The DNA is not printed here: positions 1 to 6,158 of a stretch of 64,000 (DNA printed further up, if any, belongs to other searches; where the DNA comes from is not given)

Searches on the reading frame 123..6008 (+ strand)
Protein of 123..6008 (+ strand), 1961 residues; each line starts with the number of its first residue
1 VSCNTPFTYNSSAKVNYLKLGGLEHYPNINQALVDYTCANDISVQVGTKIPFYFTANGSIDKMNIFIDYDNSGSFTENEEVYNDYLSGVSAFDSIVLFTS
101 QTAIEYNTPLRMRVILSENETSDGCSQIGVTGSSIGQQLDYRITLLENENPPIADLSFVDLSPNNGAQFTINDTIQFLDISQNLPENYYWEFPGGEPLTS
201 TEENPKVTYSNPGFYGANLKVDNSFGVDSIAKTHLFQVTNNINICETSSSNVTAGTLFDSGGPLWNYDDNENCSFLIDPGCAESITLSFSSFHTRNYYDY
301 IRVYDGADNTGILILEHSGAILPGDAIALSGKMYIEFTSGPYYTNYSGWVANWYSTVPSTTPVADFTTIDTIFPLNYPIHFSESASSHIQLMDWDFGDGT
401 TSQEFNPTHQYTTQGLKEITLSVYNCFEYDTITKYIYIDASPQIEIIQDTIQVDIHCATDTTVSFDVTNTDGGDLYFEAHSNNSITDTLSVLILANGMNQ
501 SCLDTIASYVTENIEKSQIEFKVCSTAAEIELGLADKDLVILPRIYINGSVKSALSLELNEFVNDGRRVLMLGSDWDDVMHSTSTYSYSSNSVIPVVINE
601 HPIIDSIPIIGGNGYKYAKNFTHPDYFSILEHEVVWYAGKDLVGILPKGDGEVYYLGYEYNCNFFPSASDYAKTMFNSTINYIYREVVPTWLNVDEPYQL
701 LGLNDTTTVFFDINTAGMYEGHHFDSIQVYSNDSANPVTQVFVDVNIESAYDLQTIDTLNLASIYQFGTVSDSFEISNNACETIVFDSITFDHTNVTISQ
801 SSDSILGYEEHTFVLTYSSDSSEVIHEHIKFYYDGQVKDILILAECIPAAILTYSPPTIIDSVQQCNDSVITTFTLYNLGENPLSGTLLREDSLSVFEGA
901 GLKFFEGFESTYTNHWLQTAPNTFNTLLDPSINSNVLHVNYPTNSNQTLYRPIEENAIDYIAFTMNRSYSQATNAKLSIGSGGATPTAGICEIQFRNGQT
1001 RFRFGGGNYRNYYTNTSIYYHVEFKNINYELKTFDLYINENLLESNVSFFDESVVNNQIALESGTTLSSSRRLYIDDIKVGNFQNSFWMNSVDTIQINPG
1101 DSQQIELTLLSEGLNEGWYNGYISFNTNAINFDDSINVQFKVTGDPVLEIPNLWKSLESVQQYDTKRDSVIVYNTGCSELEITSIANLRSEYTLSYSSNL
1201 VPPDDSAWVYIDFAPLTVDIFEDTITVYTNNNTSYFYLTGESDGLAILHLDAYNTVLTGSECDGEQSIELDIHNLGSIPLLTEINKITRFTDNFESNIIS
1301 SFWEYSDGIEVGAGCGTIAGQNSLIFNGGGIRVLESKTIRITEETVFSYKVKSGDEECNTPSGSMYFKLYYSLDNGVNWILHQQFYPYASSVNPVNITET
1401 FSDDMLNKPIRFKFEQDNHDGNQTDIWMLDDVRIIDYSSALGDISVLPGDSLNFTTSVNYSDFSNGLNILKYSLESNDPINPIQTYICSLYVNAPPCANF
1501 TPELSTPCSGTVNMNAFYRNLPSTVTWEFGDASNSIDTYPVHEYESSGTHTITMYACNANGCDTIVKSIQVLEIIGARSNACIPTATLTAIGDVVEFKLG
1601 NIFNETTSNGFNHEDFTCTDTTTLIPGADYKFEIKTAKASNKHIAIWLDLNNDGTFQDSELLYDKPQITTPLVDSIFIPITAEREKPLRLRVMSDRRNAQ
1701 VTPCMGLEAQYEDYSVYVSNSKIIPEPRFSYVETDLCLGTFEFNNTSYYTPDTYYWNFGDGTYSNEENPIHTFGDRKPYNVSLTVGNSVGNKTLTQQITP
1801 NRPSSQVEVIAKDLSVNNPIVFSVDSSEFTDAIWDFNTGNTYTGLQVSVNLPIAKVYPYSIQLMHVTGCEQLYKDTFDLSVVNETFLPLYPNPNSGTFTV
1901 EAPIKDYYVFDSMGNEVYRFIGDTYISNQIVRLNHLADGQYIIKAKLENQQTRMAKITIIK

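Call 9: search_protein_families(library=pfam, proteins=[window:123-6008:+], max_evalue=0.01)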
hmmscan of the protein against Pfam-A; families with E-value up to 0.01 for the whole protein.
window:123-6008:+ (1961 aa): 8 families
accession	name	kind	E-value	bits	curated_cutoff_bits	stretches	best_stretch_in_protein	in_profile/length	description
PF18911.6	PKD_4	-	2.4e-36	124.1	27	4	361-429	3-74/85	PKD domain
PF00801.26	PKD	-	1.2e-25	89.7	23.5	4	1753-1798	31-78/80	PKD domain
PF21471.3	Reelin_subrepeat-B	-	5.3e-18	65.4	27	1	1309-1434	2-126/127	Reelin subrepeat B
PF20009.4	GEVED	-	7.7e-13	49.5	24.4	2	1644-1716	2-77/78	GEVED domain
PF22544.2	HYDIN_VesB_CFA65-like_Ig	-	4.3e-10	40.2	25.5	1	1157-1234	12-91/100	HYDIN/CFA65/VesB-like, Ig-like domain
PF00431.26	CUB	-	1e-08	35.9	21.4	1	255-352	10-109/110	CUB domain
PF07610.17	DUF1573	-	7.4e-07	29.6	26.1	1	1158-1239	11-93/98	Protein of unknown function (DUF1573)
PF18962.6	Por_Secre_tail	-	3.7e-06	27.6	27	1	1889-1959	1-75/75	Secretion system C-terminal sorting domain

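Call 23: find_homologous_proteins(query=window:123-6008:+, max_evalue=1e-20)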
Query window:123-6008:+ (1961 aa): 445 proteins with E <= 1e-20 among 8000 candidates; the best 120 are listed.
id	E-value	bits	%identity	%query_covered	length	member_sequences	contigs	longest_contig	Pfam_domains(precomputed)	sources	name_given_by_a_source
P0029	0.0e+0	4212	92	100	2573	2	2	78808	PF02868.22,PF00431.27,PF00801.27,PF20009.5,PF18962.8,PF01447.25,PF21471.4,PF07504.20,PF22544.3,PF18911.7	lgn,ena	-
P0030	0.0e+0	1786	44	100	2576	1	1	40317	PF02868.22,PF00431.27,PF00801.27,PF20009.5,PF18962.8,PF01447.25,PF21471.4,PF07504.20,PF22544.3,PF18911.7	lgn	-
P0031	2.4e-258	879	30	65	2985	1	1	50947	PF02868.22,PF00431.27,PF00801.27,PF07610.18,PF01447.25,PF06283.18,PF08329.17,PF07504.20,PF22544.3,PF18911.7,PF22073.3,PF15780.12,PF20009.5,PF18962.8,PF21471.4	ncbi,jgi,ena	-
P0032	8.9e-256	870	30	64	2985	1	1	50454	PF02868.22,PF00431.27,PF00801.27,PF07610.18,PF01447.25,PF07504.20,PF22544.3,PF18911.7,PF22073.3,PF15780.12,PF20009.5,PF18962.8,PF21471.4,PF12371.15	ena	-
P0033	2.0e-251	856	31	100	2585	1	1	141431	PF02868.22,PF00431.27,PF00801.27,PF07610.18,PF01447.25,PF23062.2,PF07504.20,PF22544.3,PF18911.7,PF22073.3,PF15780.12,PF20009.5,PF18962.8,PF21471.4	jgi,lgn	jgi:Zn-dependent metalloprotease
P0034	4.8e-243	828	30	99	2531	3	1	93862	PF02868.22,PF00431.27,PF00801.27,PF07610.18,PF01447.25,PF07504.20,PF22544.3,PF18911.7,PF15780.12,PF20009.5,PF18962.8,PF21471.4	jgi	jgi:Zn-dependent metalloprotease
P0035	5.5e-239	815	37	24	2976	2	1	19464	PF02868.22,PF00431.27,PF00801.27,PF07610.18,PF01447.25,PF22067.3,PF24507.2,PF24499.2,PF07504.20,PF22544.3,PF18911.7,PF22073.3,PF15780.12,PF24798.3,PF20009.5,PF18962.8,PF12371.15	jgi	jgi:Zn-dependent metalloprotease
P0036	6.5e-224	765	37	23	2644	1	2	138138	PF02868.22,PF00431.27,PF00801.27,PF07610.18,PF01447.25,PF24507.2,PF07504.20,PF22544.3,PF18911.7,PF22073.3,PF15780.12,PF20009.5,PF18962.8,PF12371.15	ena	-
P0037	1.5e-219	750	29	98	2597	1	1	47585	PF02868.22,PF00431.27,PF00801.27,PF07610.18,PF01447.25,PF06283.18,PF07504.20,PF22544.3,PF18911.7,PF22073.3,PF15780.12,PF20009.5,PF18962.8,PF21471.4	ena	-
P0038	1.8e-219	750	39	23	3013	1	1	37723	PF02868.22,PF00431.27,PF06280.19,PF00801.27,PF07610.18,PF01447.25,PF22067.3,PF24507.2,PF06283.18,PF07504.20,PF22544.3,PF18911.7,PF22073.3,PF15780.12,PF20009.5,PF18962.8,PF21471.4,PF12371.15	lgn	-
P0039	1.1e-218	747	29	98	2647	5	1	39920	PF02868.22,PF00431.27,PF00801.27,PF07610.18,PF01447.25,PF07504.20,PF22544.3,PF18911.7,PF22073.3,PF15780.12,PF20009.5,PF18962.8,PF12371.15,PF08532.17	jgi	-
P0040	2.9e-216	739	37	23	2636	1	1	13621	PF02868.22,PF00431.27,PF00801.27,PF07610.18,PF01447.25,PF07504.20,PF22544.3,PF18911.7,PF22073.3,PF15780.12,PF20009.5,PF18962.8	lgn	-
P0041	2.7e-210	719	32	64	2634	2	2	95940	PF02868.22,PF00431.27,PF00801.27,PF15780.12,PF20009.5,PF18962.8,PF01447.25,PF07504.20,PF22544.3,PF18911.7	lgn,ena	-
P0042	4.1e-205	702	30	37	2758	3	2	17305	PF02868.22,PF00431.27,PF00801.27,PF20009.5,PF18962.8,PF01447.25,PF07504.20,PF18911.7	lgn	-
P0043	5.5e-203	695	26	65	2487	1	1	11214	PF02868.22,PF00431.27,PF00801.27,PF07610.18,PF01447.25,PF22067.3,PF24507.2,PF07504.20,PF22544.3,PF18911.7,PF22073.3,PF15780.12,PF20009.5,PF18962.8,PF12371.15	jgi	jgi:Zn-dependent metalloprotease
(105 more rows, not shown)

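Call 24: find_encoding_contigs(protein=P0029, flank=10000, max_places=6)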
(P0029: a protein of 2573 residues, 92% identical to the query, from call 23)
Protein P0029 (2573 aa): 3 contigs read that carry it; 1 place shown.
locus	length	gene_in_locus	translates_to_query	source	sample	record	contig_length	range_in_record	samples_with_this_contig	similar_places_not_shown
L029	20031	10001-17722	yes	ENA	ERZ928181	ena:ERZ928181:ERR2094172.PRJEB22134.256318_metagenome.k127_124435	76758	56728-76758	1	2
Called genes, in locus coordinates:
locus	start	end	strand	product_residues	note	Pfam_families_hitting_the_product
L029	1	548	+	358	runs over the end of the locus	PF19300:BPD_transp_1_N, PF00528:BPD_transp_1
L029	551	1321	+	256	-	PF00121:TIM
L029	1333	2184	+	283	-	PF01063:Aminotran_4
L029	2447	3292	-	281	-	-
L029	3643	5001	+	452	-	PF00092:VWA, PF13519:VWA_2, PF13768:VWA_3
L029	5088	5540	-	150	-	-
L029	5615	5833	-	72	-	-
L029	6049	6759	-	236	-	-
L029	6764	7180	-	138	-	PF01047:MarR (weak), PF12802:MarR_2 (weak)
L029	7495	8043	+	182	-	PF03336:Pox_C4_C10, PF13640:2OG-FeII_Oxy_3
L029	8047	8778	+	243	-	PF00149:Metallophos, PF12850:Metallophos_2 (weak)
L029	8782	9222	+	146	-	PF01641:SelR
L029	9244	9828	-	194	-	PF13505:OMP_b-brl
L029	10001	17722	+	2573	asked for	PF07504:FTP, PF01447:Peptidase_M4, PF02868:Peptidase_M4_C, PF18911:PKD_4, PF00431:CUB, PF18911:PKD_4, PF21471:Reelin_subrepeat-B, PF20009:GEVED, +6 more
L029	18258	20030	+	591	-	?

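Call 25: find_encoding_contigs(protein=P0030, flank=10000, max_places=4)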
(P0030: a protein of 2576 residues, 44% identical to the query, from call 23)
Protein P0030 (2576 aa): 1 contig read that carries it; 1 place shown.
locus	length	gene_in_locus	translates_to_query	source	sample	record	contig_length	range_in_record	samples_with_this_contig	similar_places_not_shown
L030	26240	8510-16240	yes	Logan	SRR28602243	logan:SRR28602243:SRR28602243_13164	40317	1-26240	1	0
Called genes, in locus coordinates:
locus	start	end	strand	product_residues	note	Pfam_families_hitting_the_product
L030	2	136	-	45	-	?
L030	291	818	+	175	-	PF01885:PTS_2-RNA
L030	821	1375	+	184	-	PF03336:Pox_C4_C10, PF13640:2OG-FeII_Oxy_3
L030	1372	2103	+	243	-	PF00149:Metallophos, PF12850:Metallophos_2 (weak)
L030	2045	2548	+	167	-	PF01641:SelR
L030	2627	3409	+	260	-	PF12799:LRR_4 (faint), PF00560:LRR_1 (faint), PF13855:LRR_8 (weak)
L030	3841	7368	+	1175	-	PF00082:Peptidase_S8, PF18962:Por_Secre_tail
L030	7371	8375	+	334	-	PF26550:Tricorn_2nd (weak)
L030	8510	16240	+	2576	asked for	PF07504:FTP, PF01447:Peptidase_M4, PF02868:Peptidase_M4_C, PF18911:PKD_4, PF00431:CUB, PF18911:PKD_4, PF22544:HYDIN_VesB_CFA65-like_Ig, PF21471:Reelin_subrepeat-B, +8 more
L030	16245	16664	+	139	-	PF01475:FUR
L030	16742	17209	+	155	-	PF02082:Rrf2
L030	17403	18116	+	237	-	PF04405:ScdA_N, PF01814:Hemerythrin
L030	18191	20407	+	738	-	PF22085:NorB_cytochrome_c-like, PF00115:COX1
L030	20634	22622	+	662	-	PF00122:E1-E2_ATPase, PF00702:Hydrolase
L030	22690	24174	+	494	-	-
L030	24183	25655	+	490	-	-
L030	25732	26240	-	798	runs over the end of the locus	PF18962:Por_Secre_tail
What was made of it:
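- Empty site in L030, where the order is peptidase, FUR, Rrf2, ScdA, NorB (call 25).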
